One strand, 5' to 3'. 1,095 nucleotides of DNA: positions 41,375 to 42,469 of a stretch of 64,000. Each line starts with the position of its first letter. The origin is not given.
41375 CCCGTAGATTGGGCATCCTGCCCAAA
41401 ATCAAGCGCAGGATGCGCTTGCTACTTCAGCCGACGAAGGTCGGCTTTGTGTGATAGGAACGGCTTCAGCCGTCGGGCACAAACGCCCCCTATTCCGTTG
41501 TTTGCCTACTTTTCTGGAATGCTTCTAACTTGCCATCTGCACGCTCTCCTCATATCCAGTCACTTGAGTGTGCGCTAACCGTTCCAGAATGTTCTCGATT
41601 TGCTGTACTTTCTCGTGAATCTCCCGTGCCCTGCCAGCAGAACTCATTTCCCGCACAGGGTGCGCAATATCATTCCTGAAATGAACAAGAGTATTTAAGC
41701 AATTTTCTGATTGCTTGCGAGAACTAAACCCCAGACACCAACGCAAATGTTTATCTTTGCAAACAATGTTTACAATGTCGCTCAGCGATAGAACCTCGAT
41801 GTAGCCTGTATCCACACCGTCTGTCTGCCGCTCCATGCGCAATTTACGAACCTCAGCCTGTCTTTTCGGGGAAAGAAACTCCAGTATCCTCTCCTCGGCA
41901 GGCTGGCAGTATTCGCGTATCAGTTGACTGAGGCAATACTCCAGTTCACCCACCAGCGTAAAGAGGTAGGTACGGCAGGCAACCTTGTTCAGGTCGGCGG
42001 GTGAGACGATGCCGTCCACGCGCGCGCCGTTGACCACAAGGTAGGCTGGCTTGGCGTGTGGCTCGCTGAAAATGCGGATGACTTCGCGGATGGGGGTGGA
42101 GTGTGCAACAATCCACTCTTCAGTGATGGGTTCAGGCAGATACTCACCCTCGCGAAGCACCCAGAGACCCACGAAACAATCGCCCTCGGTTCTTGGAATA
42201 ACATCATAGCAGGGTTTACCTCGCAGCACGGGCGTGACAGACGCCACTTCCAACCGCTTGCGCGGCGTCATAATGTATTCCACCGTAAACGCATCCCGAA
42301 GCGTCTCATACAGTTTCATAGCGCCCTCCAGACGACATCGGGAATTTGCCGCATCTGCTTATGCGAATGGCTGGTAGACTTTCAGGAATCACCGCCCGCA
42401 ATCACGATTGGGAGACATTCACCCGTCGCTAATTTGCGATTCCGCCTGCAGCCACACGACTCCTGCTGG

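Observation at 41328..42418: Low-GC CBS-like/HEPN (Rx4H) gene occupies the slot downstream of scpA, flanked by a MITE-like element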

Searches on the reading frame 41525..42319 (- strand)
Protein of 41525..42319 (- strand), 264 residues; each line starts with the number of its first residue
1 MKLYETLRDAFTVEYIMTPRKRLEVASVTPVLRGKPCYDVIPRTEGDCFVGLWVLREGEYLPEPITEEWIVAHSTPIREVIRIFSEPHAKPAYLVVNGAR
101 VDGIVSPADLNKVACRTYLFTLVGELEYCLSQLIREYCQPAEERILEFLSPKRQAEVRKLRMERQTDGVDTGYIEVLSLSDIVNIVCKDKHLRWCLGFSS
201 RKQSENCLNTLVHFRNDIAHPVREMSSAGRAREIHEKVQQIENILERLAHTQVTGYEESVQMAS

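Call 3: search_protein_families(library=pfam, proteins=[window:41525-42319:-], max_evalue=1)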
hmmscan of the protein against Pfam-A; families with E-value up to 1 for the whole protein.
window:41525-42319:- (264 aa): 5 families
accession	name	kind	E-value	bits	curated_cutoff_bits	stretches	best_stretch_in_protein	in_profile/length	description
PF00571.33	CBS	-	0.001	19.8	24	1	70-112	11-53/57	CBS domain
PF18735.6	HEPN_RiboL-PSP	-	0.0071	16.7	28.4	1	197-248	135-185/191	RiboL-PSP-HEPN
PF18737.6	HEPN_MAE_28990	-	0.01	16.5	26.8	1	192-239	143-192/211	MAE_28990/MAE_18760-like HEPN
PF07960.16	CBP4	-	0.071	13.3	28.8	1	133-167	23-57/131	CBP4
PF05598.16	DUF772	-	0.073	13.5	23.1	1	172-224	17-69/74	Transposase domain (DUF772)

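Call 4: search_protein_families(library=padloc, proteins=[window:41525-42319:-], max_evalue=1)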
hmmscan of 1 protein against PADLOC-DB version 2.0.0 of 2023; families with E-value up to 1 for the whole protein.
window:41525-42319:- (264 aa): 0 families
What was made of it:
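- No HEPN model reaches its curated cut-off for the window protein: best Pfam score is 16.7 bits against 28.4, and PADLOC gives no hit (calls 3, 4).
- Tried and rejected: PADLOC: no hit for the window protein (call 4).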

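Call 5: search_protein_families(library=ncbifam, proteins=[window:41525-42319:-], max_evalue=1)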
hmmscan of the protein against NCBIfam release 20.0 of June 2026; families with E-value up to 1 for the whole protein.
window:41525-42319:- (264 aa): 1 family
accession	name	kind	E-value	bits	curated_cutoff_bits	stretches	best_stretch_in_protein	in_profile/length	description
TIGR02672.2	cas_csm6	equivalog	0.0022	17.1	150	1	130-252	296-410/433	type III-A CRISPR-associated CARF protein Csm6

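Call 7: find_homologous_proteins(query=window:41525-42319:-)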
Query window:41525-42319:- (264 aa): 19 proteins with E <= 0.001 among 438 candidates.
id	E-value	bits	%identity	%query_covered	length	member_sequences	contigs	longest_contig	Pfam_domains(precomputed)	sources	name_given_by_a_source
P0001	8.5e-175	597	100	100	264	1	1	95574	-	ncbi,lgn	-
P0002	5.5e-139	480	82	100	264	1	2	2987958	-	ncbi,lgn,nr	ncbi:MAG: hypothetical protein WHS44_11050 [Fimbriimonadales bacterium]|nr:MAG: hypothetical protein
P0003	1.3e-102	361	75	84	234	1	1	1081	-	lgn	-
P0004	6.4e-98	345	62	94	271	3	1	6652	-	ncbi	-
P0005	7.7e-96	338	62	94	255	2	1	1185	-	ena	-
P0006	1.2e-94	335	60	95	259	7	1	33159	-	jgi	jgi:hypothetical protein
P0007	1.4e-94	334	61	95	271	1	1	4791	-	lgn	-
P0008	1.6e-94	334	63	95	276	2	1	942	-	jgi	-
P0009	3.6e-94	333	62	94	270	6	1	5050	-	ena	-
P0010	6.0e-94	332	62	95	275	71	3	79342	-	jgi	jgi:hypothetical protein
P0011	3.8e-90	320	60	95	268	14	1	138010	-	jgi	jgi:hypothetical protein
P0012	1.1e-88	315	59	95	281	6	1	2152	-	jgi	jgi:hypothetical protein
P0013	1.1e-86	308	57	94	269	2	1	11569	-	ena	-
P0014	3.5e-86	307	58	95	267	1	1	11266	-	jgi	jgi:hypothetical protein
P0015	2.8e-85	304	56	94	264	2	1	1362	-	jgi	jgi:hypothetical protein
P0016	3.2e-82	294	54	94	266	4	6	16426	-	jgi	jgi:hypothetical protein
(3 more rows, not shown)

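Call 9: find_encoding_contigs(protein=P0002, flank=8000, max_places=3)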
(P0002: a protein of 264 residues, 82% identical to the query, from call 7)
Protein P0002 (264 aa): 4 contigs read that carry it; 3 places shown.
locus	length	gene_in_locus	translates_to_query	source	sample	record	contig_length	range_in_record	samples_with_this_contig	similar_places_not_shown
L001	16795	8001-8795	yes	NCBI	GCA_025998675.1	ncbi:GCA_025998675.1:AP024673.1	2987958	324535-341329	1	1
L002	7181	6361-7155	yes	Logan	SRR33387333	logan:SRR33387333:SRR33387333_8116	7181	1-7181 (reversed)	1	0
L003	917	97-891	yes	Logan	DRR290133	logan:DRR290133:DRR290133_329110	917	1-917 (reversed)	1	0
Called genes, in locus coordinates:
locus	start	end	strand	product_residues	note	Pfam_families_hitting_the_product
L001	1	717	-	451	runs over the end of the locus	PF06965:Na_H_antiport_1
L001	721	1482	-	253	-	PF00106:adh_short, PF13561:adh_short_C2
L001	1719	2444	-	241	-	PF14511:RE_EcoO109I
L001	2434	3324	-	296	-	PF01555:N6_N4_Mtase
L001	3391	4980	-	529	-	PF04734:Ceramidase_alk, PF14864:Alkyl_sulf_C (faint), PF02036:SCP2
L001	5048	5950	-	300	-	PF13490:zf-HC2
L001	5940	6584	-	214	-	PF04542:Sigma70_r2, PF08281:Sigma70_r4_2, PF04545:Sigma70_r4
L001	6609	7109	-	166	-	PF14584:DUF4446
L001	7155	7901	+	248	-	PF02616:SMC_ScpA (faint)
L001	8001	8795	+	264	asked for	-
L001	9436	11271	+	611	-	-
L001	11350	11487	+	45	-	PF00468:Ribosomal_L34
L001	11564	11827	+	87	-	PF00825:Ribonuclease_P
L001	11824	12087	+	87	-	PF01809:YidD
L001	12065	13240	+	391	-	PF02096:60KD_IMP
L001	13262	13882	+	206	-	PF01424:R3H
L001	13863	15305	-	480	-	PF00282:Pyridoxal_deC, PF00266:Aminotran_5 (faint)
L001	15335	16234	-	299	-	-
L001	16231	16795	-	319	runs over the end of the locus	PF13793:Pribosyltran_N, PF00156:Pribosyltran, PF14572:Pribosyl_synth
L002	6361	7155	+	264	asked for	-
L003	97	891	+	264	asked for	-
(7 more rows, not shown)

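Call 10: find_encoding_contigs(protein=P0011, flank=8000, max_places=2)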
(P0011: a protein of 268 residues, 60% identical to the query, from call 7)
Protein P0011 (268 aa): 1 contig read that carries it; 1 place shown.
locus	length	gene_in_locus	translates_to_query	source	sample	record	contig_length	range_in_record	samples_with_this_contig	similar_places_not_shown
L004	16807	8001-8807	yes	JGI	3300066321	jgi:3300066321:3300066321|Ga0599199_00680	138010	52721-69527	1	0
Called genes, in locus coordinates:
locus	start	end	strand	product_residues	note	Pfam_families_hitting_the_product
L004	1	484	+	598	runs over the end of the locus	PF01555:N6_N4_Mtase, PF18780:HNH_repeat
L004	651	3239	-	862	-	-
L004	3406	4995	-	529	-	PF04734:Ceramidase_alk, PF02036:SCP2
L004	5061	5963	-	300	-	PF13490:zf-HC2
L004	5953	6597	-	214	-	PF04542:Sigma70_r2, PF08281:Sigma70_r4_2, PF04545:Sigma70_r4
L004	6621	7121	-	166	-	PF14584:DUF4446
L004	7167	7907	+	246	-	PF02616:SMC_ScpA (faint)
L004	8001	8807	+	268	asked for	-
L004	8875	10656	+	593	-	PF00089:Trypsin, PF13365:Trypsin_2, PF05048:NosD, PF13229:Beta_helix, PF05048:NosD, PF13229:Beta_helix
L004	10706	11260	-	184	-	PF05685:Uma2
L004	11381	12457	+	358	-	PF01571:GCV_T, PF08669:GCV_T_C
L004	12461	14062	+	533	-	-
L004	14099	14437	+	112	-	-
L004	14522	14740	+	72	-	-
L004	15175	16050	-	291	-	PF01882:DUF58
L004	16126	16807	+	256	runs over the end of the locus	PF12895:ANAPC3 (faint), PF23914:TPR_CcmH_CycH (faint), PF00515:TPR_1 (faint), PF07719:TPR_2 (faint), PF13429:TPR_15 (weak), PF13414:TPR_11, PF13432:TPR_16, PF14559:TPR_19, +8 more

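Call 11: find_encoding_contigs(protein=P0010, flank=8000, max_places=2)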
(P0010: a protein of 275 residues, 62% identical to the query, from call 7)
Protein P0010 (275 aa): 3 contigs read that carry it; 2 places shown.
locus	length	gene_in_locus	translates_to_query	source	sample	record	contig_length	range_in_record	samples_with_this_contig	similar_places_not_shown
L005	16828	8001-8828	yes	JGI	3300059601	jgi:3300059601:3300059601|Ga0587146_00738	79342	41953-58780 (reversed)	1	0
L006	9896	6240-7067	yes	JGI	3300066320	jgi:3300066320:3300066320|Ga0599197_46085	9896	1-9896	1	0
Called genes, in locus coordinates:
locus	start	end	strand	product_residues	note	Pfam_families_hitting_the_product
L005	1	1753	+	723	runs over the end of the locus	PF00133:tRNA-synt_1, PF09334:tRNA-synt_1g (faint), PF13603:tRNA-synt_1_2, PF08264:Anticodon_1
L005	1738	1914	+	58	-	-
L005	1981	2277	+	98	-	PF24447:RE_BanI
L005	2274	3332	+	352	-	PF01555:N6_N4_Mtase, PF18780:HNH_repeat (weak)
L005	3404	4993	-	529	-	PF04734:Ceramidase_alk, PF02036:SCP2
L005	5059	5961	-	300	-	PF13490:zf-HC2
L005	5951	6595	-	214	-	PF04542:Sigma70_r2, PF08281:Sigma70_r4_2, PF04545:Sigma70_r4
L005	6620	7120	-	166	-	PF14584:DUF4446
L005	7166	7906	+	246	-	PF02616:SMC_ScpA (weak)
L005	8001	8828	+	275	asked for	-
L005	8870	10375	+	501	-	PF00089:Trypsin, PF13365:Trypsin_2, PF05048:NosD, PF13229:Beta_helix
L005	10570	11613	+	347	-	PF01380:SIS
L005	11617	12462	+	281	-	PF02569:Pantoate_ligase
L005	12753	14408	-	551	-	PF02538:Hydantoinase_B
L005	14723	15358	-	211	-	PF00939:Na_sulph_symp, PF03600:CitMHS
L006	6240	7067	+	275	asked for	-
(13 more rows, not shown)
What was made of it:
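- Checked: The same scpA-then-this-gene order is conserved in relatives (calls 9-11), so nothing shows that scpB was displaced.
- The gene keeps the same locus after scpA in at least four related contigs (calls 9-11).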

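Call 12: find_encoding_contigs(protein=P0016, flank=8000, max_places=2)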
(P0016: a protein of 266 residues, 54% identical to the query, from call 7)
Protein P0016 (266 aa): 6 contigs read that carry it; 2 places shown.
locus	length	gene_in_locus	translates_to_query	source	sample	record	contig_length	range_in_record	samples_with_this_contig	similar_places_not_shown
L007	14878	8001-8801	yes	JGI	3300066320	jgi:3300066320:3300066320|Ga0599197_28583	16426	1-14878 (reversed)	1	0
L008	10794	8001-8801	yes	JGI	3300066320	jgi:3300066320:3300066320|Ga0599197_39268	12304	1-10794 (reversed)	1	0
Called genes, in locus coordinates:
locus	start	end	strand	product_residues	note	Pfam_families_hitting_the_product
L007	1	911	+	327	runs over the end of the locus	PF01087:GalP_UDP_transf, PF02744:GalP_UDP_tr_C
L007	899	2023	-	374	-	PF02746:MR_MLE_N, PF13378:MR_MLE_C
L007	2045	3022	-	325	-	-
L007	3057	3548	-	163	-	PF16694:Cytochrome_P460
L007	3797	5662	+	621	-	PF22148:Fervidolysin_NPro-like, PF00082:Peptidase_S8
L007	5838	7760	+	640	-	-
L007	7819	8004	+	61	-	-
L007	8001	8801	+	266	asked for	-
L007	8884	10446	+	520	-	PF00089:Trypsin, PF13365:Trypsin_2, PF05048:NosD, PF13229:Beta_helix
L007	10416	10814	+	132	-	PF05048:NosD, PF13229:Beta_helix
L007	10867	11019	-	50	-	-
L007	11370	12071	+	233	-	PF02592:Vut_1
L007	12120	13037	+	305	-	PF01972:SDH_protease, PF25145:NfeD1b_N, PF00378:ECH_1 (faint)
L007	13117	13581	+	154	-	-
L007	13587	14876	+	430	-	?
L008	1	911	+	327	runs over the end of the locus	PF01087:GalP_UDP_transf, PF02744:GalP_UDP_tr_C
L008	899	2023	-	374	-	PF02746:MR_MLE_N, PF13378:MR_MLE_C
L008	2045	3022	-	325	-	-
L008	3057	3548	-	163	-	PF16694:Cytochrome_P460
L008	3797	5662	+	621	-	PF22148:Fervidolysin_NPro-like, PF00082:Peptidase_S8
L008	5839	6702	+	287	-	-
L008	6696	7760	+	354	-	-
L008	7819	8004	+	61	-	-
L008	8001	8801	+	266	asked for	-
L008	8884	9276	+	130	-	PF13365:Trypsin_2 (weak)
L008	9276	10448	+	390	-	PF13365:Trypsin_2, PF05048:NosD, PF13229:Beta_helix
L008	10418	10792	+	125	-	?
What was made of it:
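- On HEPN-MNT (HepT-MntA) toxin-antitoxin: The same holds in L001-L008 (calls 9-12).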

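Call 15: search_solved_structures(query=A1, max_evalue=10, show_alignments=3)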
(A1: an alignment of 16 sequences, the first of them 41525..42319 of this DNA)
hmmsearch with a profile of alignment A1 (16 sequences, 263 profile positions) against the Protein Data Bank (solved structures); distinct sequences matched with E-value up to 10: 9.
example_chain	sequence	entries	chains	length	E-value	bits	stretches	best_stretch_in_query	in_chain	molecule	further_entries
5awe_A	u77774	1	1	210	0.13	14.8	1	69-139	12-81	Putative acetoin utilization protein, acetoin dehydrogenase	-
5apx_A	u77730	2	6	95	0.21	14.1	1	203-257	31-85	GENERAL CONTROL PROTEIN GCN4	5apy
5apt_A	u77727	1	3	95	0.42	13.1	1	203-257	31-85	GENERAL CONTROL PROTEIN GCN4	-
8qad_A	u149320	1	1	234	0.54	12.7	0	208-256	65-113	sc-apCC-6-LLIA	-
13jv_D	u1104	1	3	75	0.64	12.5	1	31-82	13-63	Membrane protein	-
8fjf_A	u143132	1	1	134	0.69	12.4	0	180-203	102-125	H10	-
3lq1_A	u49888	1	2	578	1.1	11.7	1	70-129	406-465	2-succinyl-5-enolpyruvyl-6-hydroxy-3-cyclohexene-1-carboxylate synthase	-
9e9b_A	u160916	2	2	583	1.1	11.7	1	70-129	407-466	2-succinyl-5-enolpyruvyl-6-hydroxy-3-cyclohexene-1-carboxylate synthase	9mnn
5g5r_A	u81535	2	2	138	1.4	11.3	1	42-113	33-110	SITE-2 PROTEASE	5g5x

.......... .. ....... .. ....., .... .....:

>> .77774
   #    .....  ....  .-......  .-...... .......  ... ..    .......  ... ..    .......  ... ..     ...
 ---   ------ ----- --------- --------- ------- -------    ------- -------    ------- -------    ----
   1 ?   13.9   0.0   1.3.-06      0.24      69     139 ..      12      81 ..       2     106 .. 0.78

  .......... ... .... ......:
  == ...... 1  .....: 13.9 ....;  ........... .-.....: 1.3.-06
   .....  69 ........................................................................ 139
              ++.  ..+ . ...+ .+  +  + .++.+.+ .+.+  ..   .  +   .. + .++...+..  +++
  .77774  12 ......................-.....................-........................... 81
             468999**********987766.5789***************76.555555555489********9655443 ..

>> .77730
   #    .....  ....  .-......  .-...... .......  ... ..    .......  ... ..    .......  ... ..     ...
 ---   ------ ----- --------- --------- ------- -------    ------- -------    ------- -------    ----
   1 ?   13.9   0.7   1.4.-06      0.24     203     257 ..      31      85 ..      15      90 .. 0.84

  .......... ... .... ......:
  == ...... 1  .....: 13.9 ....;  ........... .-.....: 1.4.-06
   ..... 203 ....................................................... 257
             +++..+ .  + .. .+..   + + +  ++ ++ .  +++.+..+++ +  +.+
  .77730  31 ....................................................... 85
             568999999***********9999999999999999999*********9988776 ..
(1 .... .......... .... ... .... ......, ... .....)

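Call 25: search_protein_families(library=pfam, alignment_id=A1, max_evalue=1)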
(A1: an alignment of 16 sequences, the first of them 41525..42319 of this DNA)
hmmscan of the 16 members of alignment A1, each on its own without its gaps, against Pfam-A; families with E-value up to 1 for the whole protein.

A. member 1, window:41525-42319:- (264 aa): 5 families
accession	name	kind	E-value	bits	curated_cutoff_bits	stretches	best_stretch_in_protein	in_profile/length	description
PF00571.33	CBS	-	0.001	19.8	24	1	70-112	11-53/57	CBS domain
PF18735.6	HEPN_RiboL-PSP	-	0.0071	16.7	28.4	1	197-248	135-185/191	RiboL-PSP-HEPN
PF18737.6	HEPN_MAE_28990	-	0.01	16.5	26.8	1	192-239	143-192/211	MAE_28990/MAE_18760-like HEPN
PF07960.16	CBP4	-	0.071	13.3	28.8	1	133-167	23-57/131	CBP4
PF05598.16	DUF772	-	0.073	13.5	23.1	1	172-224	17-69/74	Transposase domain (DUF772)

B. families by the number of members that match (of 16 scanned): 11 families
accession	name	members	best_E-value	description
PF00571.33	CBS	16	0.0002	CBS domain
PF18735.6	HEPN_RiboL-PSP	12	0.00037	RiboL-PSP-HEPN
PF18737.6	HEPN_MAE_28990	9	0.00037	MAE_28990/MAE_18760-like HEPN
PF18731.6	HEPN_Swt1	6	0.0074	Swt1-like HEPN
PF07659.16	DUF1599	4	0.0017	Nucleotide modification associated domain 1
PF24569.1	CFAP161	2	0.046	Cilia- and flagella-associated protein 161-like domain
PF21019.4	Spectrin_3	1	0.026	Spectrin-like repeat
PF12529.13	Xylo_C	1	0.052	Xylosyltransferase C terminal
PF24568.1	CC_PcsB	1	0.059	Peptidoglycan hydrolase PcsB, coiled-coil domain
PF07960.16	CBP4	1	0.071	CBP4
PF05598.16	DUF772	1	0.073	Transposase domain (DUF772)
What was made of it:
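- All direct HEPN profile hits are below curated thresholds (calls 3, 5, 25).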

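Call 26: predict_structure(alignment_id=A1)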
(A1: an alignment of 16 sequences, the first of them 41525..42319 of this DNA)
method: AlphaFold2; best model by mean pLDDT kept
length: 264 residues; sequences in the alignment: 16
mean_pLDDT: 67.7   pTM: 0.58
mean pLDDT of the five models: 67.7, 65.6, 65.4, 65.1, 64.4
residues with pLDDT >= 90: 51; 70-90: 87; 50-70: 57; < 50: 69
segments of 3 or more residues with pLDDT < 50: 1-23, 68-75, 87-107, 221-223, 253-264
pLDDT, mean of each block of 10 residues (from residue 1): 41 35 61 67 62 77 62 48 48 34 40 66 82 85 90 94 79 87 95 92 93 77 53 80 84 41 34
secondary structure, 60 per line:
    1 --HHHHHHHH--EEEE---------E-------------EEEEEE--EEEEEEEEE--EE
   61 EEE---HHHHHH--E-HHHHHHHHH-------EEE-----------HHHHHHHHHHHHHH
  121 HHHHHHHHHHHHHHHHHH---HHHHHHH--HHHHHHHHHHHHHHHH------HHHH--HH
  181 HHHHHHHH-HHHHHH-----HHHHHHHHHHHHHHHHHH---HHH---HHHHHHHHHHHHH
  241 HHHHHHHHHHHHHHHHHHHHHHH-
elements in order: H3-10 E13-16 E40-45 E48-56 E59-63 H67-72 H77-85 E93-95 H107-138 H142-148 H151-166 H173-176 H179-188 H190-195 H201-218 H228-263

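Call 28: search_protein_representatives(alignment_id=A1)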
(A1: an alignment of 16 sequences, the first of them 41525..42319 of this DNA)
Query: 16 sequences, 263 profile positions. Proteins with E-value up to 0.001 (for the whole library): 2284; up to 1e-10: 1000; up to 1e-30: 57. The best 150 are listed.
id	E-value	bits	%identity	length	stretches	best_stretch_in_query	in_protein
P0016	3.7e-137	472.2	-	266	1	1-258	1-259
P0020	2.1e-48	181.3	-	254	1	6-253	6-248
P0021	5.5e-47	176.7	-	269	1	5-254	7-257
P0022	7.9e-46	172.9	-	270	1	5-254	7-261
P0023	3.6e-45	170.7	-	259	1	6-252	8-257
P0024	1.7e-44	168.5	-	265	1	6-255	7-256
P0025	2.5e-44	168.0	-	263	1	1-248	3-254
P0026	7.2e-44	166.4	-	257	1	10-254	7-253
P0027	2.9e-43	164.4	-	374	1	6-252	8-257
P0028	1.2e-42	162.4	-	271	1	5-260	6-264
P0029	1.4e-42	162.2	-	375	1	5-251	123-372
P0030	3.8e-42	160.8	-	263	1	12-252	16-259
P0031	1.4e-41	158.9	-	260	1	5-253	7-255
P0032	1.7e-40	155.4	-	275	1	7-242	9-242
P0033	1.7e-40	155.4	-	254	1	35-251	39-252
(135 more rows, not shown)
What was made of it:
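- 41525..42319 (-): CBS-pair + HEPN protein gene (264 aa plus stop), low GC. Homologues in calls 7 and 28.
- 2284 representative clusters at E <= 1e-3; the 150 best-scoring listed are mostly 250-280 aa (call 28).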

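Call 30: search_protein_families(library=pfam, alignment_id=A2, max_evalue=0.1)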
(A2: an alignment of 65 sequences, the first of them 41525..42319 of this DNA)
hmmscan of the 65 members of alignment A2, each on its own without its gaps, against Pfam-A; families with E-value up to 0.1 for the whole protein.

A. member 1, window:41525-42319:- (264 aa): 5 families
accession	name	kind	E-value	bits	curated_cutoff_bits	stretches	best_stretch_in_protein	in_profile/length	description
PF00571.33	CBS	-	0.001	19.8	24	1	70-112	11-53/57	CBS domain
PF18735.6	HEPN_RiboL-PSP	-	0.0071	16.7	28.4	1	197-248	135-185/191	RiboL-PSP-HEPN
PF18737.6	HEPN_MAE_28990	-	0.01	16.5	26.8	1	192-239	143-192/211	MAE_28990/MAE_18760-like HEPN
PF07960.16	CBP4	-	0.071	13.3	28.8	0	133-167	23-57/131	CBP4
PF05598.16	DUF772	-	0.073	13.5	23.1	0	172-224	17-69/74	Transposase domain (DUF772)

B. families by the number of members that match (of 65 scanned): 25 families
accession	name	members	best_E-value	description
PF00571.33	CBS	51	6.5e-12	CBS domain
PF18735.6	HEPN_RiboL-PSP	16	0.00044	RiboL-PSP-HEPN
PF18737.6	HEPN_MAE_28990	10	0.00061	MAE_28990/MAE_18760-like HEPN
PF18731.6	HEPN_Swt1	5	6.4e-05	Swt1-like HEPN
PF18739.6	HEPN_Apea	4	0.0006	Apea-like HEPN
PF07751.16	Abi_2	2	0.0044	Abi-like protein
PF16993.11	Asp1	1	0.0058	Accessory Sec system protein Asp1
PF07659.16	DUF1599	1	0.0083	Nucleotide modification associated domain 1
PF13643.11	DUF4145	1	0.013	Domain of unknown function (DUF4145)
PF12358.13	DUF3644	1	0.019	Domain of unknown function (DUF3644)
PF24611.2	Spectrin_Anc-1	1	0.031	Nuclear anchorage protein 1, spectrin-like repeat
PF21256.2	TetR_C_5-like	1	0.032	Tetracyclin repressor-like, C-terminal domain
PF23723.1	TPR_EDRF1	1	0.032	Erythroid differentiation-related factor 1-like, TPR repeats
PF18363.6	PI_PP_I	1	0.036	Phosphoinositide phosphatase insertion domain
PF20514.4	ROXA-like_wH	1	0.043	ROXA-like winged helix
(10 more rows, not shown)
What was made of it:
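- On CBS pair (Bateman module): The window protein alone scores 19.8 bits, below the 24-bit cut-off (calls 3, 30).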

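Call 70: search_dna_similar(query=window:41525-42319:-, collection=plasmids, mode=protein, max_evalue=0.001, max_rows=20)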
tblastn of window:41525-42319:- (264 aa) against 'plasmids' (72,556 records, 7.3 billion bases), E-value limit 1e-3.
Records with a match: 6; places in all: 7; records where one place covers at least 80% of the query: 0.
Best place of each record, by identity: <60% 6.
By first word of the organism name: Haloplanus 2; Halorubrum 1; halophilic 1; Halorientalis 1; Haloferax 1.
By predicted mobility (MOB-suite, as given by PLSDB): non-mobilizable 6.
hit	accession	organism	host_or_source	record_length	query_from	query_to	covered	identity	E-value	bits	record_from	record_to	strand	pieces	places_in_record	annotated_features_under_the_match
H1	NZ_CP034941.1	Halorubrum ezzemoulense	Cell Culture,Hypersaline Lake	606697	64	256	73%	26.8%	1e-5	54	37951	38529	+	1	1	CBS domain-containing protein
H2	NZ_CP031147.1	Haloplanus rubicundus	solar salt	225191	64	256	73%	24.3%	3e-5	52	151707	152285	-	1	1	CBS domain-containing protein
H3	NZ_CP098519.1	Haloplanus sp. HW8-1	cell culture,salt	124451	64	256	73%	23.9%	1e-3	48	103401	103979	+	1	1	CBS domain-containing protein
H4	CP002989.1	halophilic archaeon DL31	-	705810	64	256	73%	23.6%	2e-4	50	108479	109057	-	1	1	CBS domain containing protein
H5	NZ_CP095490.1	Halorientalis marina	cell culture,salt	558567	38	220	69%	24.0%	7e-7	57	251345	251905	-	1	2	CBS domain-containing protein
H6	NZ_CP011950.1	Haloferax gibbonsii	whole genome,saline saltern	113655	104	228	47%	29.2%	7e-7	57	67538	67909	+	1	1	hypothetical protein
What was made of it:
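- Tried and rejected: Plasmids gave only six distant haloarchaeal megaplasmid hits (call 70).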

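Call 71: search_dna_similar(query=window:41525-42319:-, collection=phages, mode=protein, max_evalue=0.001, max_rows=20)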
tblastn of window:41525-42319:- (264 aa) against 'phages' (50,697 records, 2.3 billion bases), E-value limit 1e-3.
No match.
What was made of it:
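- No homologue was found in 50,697 phage records (call 71), and no experiment exists for this subfamily.
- Tried and rejected: Phage and plasmid records: tblastn against 50,697 phage records found no match (call 71).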

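Call 75: find_encoding_contigs(protein=P0187, flank=6000, max_places=1)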
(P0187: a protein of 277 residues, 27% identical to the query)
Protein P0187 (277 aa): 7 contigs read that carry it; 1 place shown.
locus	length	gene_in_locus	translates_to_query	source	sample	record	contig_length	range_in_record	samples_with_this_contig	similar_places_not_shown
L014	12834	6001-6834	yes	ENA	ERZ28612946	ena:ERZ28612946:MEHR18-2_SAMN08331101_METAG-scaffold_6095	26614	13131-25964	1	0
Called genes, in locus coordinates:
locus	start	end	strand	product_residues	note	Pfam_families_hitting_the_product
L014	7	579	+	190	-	PF07638:Sigma70_ECF, PF08281:Sigma70_r4_2, PF04545:Sigma70_r4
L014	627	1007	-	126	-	PF01850:PIN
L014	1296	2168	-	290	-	PF01557:FAA_hydrolase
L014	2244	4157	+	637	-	PF06439:3keto-disac_hyd, PF01839:FG-GAP (faint), PF13517:FG-GAP_3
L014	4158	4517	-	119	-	PF03960:ArsC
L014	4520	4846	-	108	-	PF01381:HTH_3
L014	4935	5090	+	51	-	-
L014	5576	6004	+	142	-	-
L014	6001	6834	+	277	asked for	-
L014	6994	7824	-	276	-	-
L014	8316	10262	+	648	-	PF13442:Cytochrome_CBB3 (weak), PF01011:PQQ, PF13360:PQQ_2, PF13570:Beta-prop_ACSF4 (faint), PF13360:PQQ_2 (weak), PF01011:PQQ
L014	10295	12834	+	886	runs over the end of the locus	PF00330:Aconitase, PF00694:Aconitase_C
